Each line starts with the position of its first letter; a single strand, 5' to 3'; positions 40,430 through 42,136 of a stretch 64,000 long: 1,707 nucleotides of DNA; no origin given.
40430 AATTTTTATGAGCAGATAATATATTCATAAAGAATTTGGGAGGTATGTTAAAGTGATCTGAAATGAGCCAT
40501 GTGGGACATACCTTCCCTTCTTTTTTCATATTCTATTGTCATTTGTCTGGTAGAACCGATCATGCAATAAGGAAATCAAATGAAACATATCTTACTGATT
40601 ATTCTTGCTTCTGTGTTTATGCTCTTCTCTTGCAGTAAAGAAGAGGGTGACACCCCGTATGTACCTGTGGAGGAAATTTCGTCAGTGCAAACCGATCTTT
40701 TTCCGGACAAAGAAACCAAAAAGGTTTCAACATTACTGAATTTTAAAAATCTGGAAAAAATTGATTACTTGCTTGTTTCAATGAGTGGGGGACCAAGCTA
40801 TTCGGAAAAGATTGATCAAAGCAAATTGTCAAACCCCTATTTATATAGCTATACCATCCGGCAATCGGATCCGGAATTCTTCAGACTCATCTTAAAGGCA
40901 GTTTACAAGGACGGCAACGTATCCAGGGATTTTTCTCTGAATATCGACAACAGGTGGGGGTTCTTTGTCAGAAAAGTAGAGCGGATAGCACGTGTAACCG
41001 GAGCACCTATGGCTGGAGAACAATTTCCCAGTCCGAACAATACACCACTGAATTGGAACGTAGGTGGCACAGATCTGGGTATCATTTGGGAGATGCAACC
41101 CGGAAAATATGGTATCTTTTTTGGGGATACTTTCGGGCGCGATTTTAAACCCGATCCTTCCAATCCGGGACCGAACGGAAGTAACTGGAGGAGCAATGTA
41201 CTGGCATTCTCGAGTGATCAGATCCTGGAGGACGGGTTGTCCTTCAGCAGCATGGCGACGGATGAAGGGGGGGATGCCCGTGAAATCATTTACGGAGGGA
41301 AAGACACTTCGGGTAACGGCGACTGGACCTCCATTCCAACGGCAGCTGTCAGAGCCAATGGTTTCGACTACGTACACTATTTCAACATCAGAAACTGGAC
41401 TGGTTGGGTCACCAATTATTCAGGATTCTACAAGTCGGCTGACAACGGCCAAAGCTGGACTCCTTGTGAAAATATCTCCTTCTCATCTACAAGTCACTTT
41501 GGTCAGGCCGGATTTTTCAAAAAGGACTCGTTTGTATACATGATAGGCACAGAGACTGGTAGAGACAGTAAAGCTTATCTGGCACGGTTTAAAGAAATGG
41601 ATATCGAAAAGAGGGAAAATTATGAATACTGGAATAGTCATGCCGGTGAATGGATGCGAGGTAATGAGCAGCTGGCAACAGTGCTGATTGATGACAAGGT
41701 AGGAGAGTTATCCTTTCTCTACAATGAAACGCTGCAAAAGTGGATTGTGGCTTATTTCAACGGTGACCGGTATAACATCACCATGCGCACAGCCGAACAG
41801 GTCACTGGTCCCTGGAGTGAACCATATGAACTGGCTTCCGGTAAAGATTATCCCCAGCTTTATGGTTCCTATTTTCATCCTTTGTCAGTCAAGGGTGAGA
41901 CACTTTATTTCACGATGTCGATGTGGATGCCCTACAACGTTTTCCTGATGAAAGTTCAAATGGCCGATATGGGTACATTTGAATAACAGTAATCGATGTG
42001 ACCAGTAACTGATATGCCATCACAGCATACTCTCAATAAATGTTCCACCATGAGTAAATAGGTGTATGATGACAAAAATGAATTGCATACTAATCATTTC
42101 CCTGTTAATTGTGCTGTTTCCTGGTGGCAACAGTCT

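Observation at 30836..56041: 25-kb LacI-controlled polysaccharide utilisation locus built around GH172 x3, GH183(DUF4185) and GH116: probable D-arabinan / D-arabinofuranoside degradation system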

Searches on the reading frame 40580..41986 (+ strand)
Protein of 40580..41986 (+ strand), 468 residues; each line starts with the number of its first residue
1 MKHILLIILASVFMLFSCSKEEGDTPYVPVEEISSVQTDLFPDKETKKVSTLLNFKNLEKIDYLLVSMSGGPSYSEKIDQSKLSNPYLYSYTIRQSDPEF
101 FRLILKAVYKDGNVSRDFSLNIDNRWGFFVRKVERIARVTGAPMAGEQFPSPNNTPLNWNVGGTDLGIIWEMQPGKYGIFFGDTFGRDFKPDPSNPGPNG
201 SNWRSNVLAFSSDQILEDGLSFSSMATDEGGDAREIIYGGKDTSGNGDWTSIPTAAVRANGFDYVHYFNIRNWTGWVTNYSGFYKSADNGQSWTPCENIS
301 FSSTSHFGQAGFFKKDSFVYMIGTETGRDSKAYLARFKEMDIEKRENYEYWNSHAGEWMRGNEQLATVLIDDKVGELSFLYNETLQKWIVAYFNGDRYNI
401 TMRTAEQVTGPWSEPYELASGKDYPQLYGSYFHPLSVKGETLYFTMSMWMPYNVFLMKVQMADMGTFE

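Call 3: search_protein_families(library=pfam, proteins=[window:40580-41986:+], max_evalue=0.01)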
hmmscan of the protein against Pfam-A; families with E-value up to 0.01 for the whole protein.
window:40580-41986:+ (468 aa): 1 family
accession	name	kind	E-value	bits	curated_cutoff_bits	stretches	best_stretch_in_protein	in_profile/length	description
PF13810.12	DUF4185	-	2.9e-92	309.6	39.5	1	151-458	2-309/309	Domain of unknown function (DUF4185)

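Call 8: find_encoding_contigs(protein=window:40580-41986:+, flank=10000, max_places=6)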
Protein window:40580-41986:+ (468 aa): no gene with exactly this product is on record in the collection.

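Call 23: search_solved_structures(query=window:40580-41986:+, show_alignments=1)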
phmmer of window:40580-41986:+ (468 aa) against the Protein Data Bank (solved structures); distinct sequences matched with E-value up to 0.001: 3.
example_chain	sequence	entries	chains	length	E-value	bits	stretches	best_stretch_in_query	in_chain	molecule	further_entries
8hhv_A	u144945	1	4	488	7.4e-52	180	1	151-461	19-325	endo-alpha-D-arabinanase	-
8ic1_A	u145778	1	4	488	4e-51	177.6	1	151-461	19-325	endo-alpha-D-arabinanase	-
9mz5_B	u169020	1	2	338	1.1e-05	27.8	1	160-380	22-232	EatA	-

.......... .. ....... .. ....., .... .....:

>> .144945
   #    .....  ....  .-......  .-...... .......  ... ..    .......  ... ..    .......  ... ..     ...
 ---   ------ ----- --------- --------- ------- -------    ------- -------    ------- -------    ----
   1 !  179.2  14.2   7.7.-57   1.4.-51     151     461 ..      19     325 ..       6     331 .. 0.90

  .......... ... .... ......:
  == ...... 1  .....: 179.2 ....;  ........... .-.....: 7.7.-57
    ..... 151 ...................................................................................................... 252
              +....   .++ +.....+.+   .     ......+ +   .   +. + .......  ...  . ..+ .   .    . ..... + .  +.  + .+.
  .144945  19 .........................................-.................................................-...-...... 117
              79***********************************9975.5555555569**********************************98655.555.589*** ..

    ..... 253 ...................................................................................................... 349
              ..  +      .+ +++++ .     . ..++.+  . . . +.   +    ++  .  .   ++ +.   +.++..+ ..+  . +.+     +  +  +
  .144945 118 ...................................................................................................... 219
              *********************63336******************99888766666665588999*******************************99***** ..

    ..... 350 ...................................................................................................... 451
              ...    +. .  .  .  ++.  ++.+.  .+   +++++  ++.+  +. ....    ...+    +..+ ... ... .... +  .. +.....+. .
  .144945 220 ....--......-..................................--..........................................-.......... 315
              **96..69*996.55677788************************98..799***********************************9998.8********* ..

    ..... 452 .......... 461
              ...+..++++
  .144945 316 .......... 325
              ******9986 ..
